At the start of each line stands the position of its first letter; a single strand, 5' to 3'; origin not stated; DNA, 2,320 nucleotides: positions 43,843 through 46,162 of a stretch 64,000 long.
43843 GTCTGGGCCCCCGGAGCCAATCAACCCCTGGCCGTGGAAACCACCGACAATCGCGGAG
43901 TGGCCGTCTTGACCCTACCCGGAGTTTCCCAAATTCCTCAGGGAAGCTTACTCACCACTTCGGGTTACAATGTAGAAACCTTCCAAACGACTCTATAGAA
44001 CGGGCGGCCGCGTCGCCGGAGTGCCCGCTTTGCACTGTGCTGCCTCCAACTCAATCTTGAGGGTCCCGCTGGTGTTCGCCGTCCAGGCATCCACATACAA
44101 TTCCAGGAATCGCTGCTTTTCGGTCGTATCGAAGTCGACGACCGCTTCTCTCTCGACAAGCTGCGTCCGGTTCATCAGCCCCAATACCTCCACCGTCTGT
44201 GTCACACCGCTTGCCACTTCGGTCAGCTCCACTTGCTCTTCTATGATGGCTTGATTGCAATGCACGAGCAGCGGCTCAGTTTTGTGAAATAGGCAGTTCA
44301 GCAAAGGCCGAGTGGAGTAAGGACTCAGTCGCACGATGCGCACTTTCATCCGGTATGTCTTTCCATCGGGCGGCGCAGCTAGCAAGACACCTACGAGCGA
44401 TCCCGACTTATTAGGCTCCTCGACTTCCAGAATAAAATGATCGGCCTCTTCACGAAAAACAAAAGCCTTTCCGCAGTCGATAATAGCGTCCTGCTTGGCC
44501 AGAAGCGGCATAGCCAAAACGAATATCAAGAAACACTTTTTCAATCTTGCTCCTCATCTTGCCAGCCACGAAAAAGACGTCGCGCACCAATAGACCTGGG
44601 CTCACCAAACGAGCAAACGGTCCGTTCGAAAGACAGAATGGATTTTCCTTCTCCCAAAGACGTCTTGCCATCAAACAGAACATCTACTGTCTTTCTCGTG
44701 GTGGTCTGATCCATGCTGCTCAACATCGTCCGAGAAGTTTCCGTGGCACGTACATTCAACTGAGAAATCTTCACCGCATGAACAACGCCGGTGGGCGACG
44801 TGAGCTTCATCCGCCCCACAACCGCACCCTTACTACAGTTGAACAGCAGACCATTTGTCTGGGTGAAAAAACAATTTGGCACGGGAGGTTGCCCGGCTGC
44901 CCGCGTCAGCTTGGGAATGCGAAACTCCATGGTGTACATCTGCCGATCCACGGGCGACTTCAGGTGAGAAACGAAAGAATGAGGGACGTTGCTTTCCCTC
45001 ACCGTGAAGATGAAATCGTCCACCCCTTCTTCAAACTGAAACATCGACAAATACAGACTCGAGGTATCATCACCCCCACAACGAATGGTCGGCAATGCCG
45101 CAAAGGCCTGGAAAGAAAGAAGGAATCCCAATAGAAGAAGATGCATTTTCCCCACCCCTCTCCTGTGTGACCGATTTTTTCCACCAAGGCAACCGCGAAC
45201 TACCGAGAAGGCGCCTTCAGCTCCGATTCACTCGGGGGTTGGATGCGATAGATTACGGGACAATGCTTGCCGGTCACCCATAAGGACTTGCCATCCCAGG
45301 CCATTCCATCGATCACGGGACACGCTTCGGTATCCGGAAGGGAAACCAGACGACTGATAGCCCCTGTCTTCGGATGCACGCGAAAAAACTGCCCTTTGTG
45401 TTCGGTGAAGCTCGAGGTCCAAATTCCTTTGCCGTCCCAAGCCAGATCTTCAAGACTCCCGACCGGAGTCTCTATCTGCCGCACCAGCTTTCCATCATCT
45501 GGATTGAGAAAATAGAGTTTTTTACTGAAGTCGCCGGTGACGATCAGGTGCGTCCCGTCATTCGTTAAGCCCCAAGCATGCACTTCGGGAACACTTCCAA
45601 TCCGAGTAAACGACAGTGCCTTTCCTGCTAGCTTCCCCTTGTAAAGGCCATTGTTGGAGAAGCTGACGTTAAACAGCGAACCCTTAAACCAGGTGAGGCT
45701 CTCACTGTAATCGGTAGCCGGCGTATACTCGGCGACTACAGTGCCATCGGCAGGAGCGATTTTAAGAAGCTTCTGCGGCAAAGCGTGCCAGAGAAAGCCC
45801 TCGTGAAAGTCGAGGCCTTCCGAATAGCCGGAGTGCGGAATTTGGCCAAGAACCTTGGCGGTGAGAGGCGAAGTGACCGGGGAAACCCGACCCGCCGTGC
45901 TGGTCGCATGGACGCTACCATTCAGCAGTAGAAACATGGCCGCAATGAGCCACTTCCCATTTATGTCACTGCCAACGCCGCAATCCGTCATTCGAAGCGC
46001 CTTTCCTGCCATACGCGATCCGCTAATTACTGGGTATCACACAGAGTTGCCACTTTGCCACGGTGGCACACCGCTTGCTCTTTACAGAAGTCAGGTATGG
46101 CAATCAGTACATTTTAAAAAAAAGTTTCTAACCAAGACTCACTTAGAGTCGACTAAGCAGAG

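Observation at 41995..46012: Gingipain-like C25 peptidase followed by two tandem paralogous Cys-framework secreted proteins and a glutaminyl cyclase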

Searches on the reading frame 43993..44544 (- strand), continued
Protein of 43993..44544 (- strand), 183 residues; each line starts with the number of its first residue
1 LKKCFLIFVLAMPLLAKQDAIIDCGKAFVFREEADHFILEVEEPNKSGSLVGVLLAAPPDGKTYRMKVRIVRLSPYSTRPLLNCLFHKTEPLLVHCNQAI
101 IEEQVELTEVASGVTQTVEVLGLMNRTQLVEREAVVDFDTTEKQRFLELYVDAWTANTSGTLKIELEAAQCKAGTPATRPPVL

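Call 57: find_encoding_contigs(protein=P0077, flank=6000, max_places=2)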
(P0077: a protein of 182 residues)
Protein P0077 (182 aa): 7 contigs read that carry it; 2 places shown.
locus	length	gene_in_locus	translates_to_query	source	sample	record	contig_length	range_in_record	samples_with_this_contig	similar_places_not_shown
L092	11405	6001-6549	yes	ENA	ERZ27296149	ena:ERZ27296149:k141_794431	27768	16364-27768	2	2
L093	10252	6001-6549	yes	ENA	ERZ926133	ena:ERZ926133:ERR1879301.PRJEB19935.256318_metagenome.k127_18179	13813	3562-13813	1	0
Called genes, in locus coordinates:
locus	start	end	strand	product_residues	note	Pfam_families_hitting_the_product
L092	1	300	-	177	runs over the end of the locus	-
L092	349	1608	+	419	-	-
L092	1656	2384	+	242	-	-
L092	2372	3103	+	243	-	-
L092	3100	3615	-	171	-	-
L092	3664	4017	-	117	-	-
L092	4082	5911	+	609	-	-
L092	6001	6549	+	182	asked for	-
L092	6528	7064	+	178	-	-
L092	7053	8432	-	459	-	-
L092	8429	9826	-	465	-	-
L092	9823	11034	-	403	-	-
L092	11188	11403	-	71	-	?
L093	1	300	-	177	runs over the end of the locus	-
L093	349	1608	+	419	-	-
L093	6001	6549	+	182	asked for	-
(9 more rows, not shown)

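Call 58: search_protein_families(library=pfam, proteins=[L092:4082-5911:+, L092:7053-8432:-, L092:8429-9826:-, L092:9823-11034:-, L083:2504-4306:+, L083:4303-5340:+, L088:6624-8132:+, L085:1992-2726:-, L088:8092-9156:-], max_evalue=0.1)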
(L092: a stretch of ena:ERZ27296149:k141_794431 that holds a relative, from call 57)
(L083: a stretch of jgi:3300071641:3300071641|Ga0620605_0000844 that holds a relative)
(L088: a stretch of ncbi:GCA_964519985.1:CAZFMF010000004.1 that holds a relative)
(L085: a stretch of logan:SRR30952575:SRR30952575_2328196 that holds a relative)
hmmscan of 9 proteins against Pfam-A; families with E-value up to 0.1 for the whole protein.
L092:4082-5911:+ (609 aa): 0 families

L092:7053-8432:- (459 aa): 0 families

L092:8429-9826:- (465 aa): 0 families

L092:9823-11034:- (403 aa): 0 families

L083:2504-4306:+ (600 aa): 3 families
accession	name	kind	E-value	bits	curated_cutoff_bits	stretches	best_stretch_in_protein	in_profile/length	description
PF22073.2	Cep192_D4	-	0.00046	20.8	35.5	0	493-577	13-98/112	Cep192 domain 4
PF13517.12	FG-GAP_3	-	0.0026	18.8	26.9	1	163-224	1-60/61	FG-GAP-like repeat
PF15780.11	ASH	-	0.013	16.1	27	1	481-565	4-86/98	Abnormal spindle-like microcephaly-assoc'd, ASPM-SPD-2-Hydin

L083:4303-5340:+ (345 aa): 1 family
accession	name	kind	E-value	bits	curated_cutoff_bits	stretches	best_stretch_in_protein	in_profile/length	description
PF11804.13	DUF3325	-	0.046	14.3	26.8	0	5-55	32-79/101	Protein of unknown function (DUF3325)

L088:6624-8132:+ (502 aa): 2 families
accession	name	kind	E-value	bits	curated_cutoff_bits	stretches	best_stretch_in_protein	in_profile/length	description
PF00089.32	Trypsin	-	2.1e-23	83.7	20.6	1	49-250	16-220/220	Trypsin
PF13365.12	Trypsin_2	-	4.7e-08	34.3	27.6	1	63-217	1-139/144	Trypsin-like peptidase domain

L085:1992-2726:- (244 aa): 0 families

L088:8092-9156:- (354 aa): 0 families

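Call 73: find_homologous_proteins(query=A4, max_evalue=0.001)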
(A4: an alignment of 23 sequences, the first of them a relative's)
Query A4 (23 sequences) (183 aa, profile of the alignment): 3 proteins with E <= 0.001 among 8000 candidates.
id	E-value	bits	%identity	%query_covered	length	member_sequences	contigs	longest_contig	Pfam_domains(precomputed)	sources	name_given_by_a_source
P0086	4.0e-43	165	20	80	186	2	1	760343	-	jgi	jgi:hypothetical protein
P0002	5.7e-42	162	100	100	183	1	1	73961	-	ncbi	-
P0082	4.9e-41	159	-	-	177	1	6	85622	-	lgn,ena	-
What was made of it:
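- Tried and rejected: Repeated with 23 sequences it returned only 3 (call 73).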

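Call 74: find_encoding_contigs(protein=P0086, flank=7000, max_places=2)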
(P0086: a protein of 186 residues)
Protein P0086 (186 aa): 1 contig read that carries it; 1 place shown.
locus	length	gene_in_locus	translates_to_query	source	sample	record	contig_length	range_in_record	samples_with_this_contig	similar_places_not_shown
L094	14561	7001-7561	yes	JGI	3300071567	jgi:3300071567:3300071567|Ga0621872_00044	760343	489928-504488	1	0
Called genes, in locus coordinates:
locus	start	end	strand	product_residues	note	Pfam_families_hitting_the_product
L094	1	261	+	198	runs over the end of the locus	PF10973:DUF2799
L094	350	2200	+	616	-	-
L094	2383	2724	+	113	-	-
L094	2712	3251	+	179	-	-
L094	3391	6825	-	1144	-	-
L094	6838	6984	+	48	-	-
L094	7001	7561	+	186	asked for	-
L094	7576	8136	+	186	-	-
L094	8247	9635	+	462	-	-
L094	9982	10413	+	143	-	-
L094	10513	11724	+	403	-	PF00291:PALP, PF01842:ACT (weak)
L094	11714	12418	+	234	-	-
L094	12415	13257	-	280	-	PF00149:Metallophos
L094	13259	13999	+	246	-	PF03167:UDG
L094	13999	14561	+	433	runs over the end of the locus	PF25145:NfeD1b_N, PF24961:NfeD_membrane, PF01957:NfeD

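Call 77: predict_structure(alignment_id=A6)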
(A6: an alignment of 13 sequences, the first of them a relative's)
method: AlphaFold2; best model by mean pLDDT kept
length: 204 residues; sequences in the alignment: 13
mean_pLDDT: 85.0   pTM: 0.76
mean pLDDT of the five models: 85.0, 83.3, 83.0, 82.1, 81.7
residues with pLDDT >= 90: 137; 70-90: 21; 50-70: 34; < 50: 12
segments of 3 or more residues with pLDDT < 50: 31-33, 188-195
pLDDT, mean of each block of 10 residues (from residue 1): 64 61 81 72 94 95 94 96 94 93 92 93 96 96 89 94 94 94 70 50 52
secondary structure, 60 per line:
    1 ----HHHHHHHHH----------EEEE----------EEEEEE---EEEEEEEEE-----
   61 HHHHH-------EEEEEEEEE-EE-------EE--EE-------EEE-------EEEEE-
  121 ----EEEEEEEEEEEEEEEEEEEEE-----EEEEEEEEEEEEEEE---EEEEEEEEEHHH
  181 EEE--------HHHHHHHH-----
elements in order: H5-13 E24-27 E38-43 E47-55 H61-65 E73-81 E105-107 E115-119 E125-145 E151-165 E169-177 E181-183 H192-199

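Call 83: search_protein_families(library=pfam, alignment_id=A4, max_evalue=0.1)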
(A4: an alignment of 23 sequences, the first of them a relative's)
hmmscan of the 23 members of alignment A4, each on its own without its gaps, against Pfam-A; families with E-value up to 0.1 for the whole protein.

A. member 1, P0002 (183 aa): 0 families

B. families by the number of members that match (of 23 scanned): 2 families
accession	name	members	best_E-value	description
PF19895.4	DUF6368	1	0.017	Family of unknown function (DUF6368)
PF23761.1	Beta-prop_DCAF4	1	0.034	DDB1- and CUL4-associated factor 4 beta-propeller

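Call 84: search_solved_structures(query=A4, max_evalue=10)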
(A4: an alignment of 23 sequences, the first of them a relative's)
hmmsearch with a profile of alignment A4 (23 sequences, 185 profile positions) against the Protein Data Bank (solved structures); distinct sequences matched with E-value up to 10: 11.
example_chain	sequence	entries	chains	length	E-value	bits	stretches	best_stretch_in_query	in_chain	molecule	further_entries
8c3m_A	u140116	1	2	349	0.2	14.7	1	80-130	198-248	Ferredoxin--NADP reductase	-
6gar_A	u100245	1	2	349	0.2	14.7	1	80-130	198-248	Ferredoxin--NADP reductase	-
5juy_A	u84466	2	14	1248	0.26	14.3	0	84-129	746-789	Apoptotic protease-activating factor 1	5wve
3jbt_A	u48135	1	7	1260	0.27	14.3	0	84-129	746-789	Apoptotic protease-activating factor 1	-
3j2t_A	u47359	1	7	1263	0.27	14.2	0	84-129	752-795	Apoptotic protease-activating factor 1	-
7suk_NI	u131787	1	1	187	0.72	12.8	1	62-98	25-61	Ribosomal RNA-processing protein 7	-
4m5d_B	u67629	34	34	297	0.81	12.7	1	62-98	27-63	Ribosomal RNA-processing protein 7 | Rrp7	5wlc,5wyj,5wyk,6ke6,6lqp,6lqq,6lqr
5gak_f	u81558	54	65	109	1.4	11.9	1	61-105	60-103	60S ribosomal protein L31-A | Large ribosomal subunit protein eL31A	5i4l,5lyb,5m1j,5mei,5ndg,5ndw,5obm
6woo_d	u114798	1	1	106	1.4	11.9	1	61-105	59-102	eL31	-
4u3m_O1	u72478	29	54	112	1.4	11.9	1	61-105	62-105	60S ribosomal protein L31-A | 60S ribosomal protein L31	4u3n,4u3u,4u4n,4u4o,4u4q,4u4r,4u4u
2ww9_M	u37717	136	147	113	1.5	11.8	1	61-105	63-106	60S RIBOSOMAL PROTEIN L31-A | 60S ribosomal protein L31 | 60S ribosomal protein rpL31 (L31e)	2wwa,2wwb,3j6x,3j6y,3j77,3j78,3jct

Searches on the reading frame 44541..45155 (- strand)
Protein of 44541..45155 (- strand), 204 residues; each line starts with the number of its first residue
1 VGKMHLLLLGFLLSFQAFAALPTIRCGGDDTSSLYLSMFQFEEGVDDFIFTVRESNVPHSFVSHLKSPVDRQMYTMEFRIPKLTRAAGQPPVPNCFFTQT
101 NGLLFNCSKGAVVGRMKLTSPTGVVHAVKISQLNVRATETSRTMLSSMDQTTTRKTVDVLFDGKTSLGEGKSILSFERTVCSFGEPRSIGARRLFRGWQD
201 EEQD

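Call 3: search_protein_families(library=pfam, proteins=[window:44541-45155:-], max_evalue=1)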
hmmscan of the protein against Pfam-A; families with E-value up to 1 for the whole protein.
window:44541-45155:- (204 aa): 1 family
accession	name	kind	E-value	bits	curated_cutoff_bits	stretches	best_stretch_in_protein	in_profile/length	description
PF18986.5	DUF5719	-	0.12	12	26.2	1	104-159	70-125/319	Family of unknown function (DUF5719)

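Call 4: search_protein_families(library=ncbifam, proteins=[window:44541-45155:-], max_evalue=1)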
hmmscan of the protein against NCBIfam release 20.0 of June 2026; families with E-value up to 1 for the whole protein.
window:44541-45155:- (204 aa): 0 families

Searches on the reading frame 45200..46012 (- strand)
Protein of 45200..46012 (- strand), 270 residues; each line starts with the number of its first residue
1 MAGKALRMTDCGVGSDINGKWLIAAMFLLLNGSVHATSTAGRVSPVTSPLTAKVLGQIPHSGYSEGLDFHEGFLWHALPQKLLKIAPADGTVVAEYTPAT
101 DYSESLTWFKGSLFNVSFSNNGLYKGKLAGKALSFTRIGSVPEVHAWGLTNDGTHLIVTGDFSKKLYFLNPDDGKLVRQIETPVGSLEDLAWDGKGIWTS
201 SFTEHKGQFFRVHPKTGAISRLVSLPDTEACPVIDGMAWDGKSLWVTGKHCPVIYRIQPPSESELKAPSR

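Call 3: search_protein_families(library=pfam, proteins=[window:45200-46012:-], max_evalue=1)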
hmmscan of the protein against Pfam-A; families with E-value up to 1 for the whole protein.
window:45200-46012:- (270 aa): 4 families
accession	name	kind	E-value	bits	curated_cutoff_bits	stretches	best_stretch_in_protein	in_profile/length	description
PF05096.18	Glu_cyclase_2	-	3.7e-17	63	22.3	1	41-258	18-248/249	Glutamine cyclotransferase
PF21959.2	DUF6923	-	5.9e-06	26.7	27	1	150-223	95-169/234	Repeat of unknown function (DUF6923)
PF25292.1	Beta-prop_CGLA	-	0.036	14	26.8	1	150-223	83-152/316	Lambda-carrageenase beta-propeller domain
PF12275.14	DUF3616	-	0.19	11.5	20.6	0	215-251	37-74/327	Protein of unknown function (DUF3616)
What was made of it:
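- Checked: The last gene (45200-46012(-)) matches Pfam Glu_cyclase_2 at 63 bits against a cut-off of 22.3, over nearly the full model (call 3).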

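Call 4: search_protein_families(library=ncbifam, proteins=[window:45200-46012:-], max_evalue=1)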
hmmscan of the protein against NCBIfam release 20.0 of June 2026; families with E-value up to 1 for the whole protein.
window:45200-46012:- (270 aa): 0 families
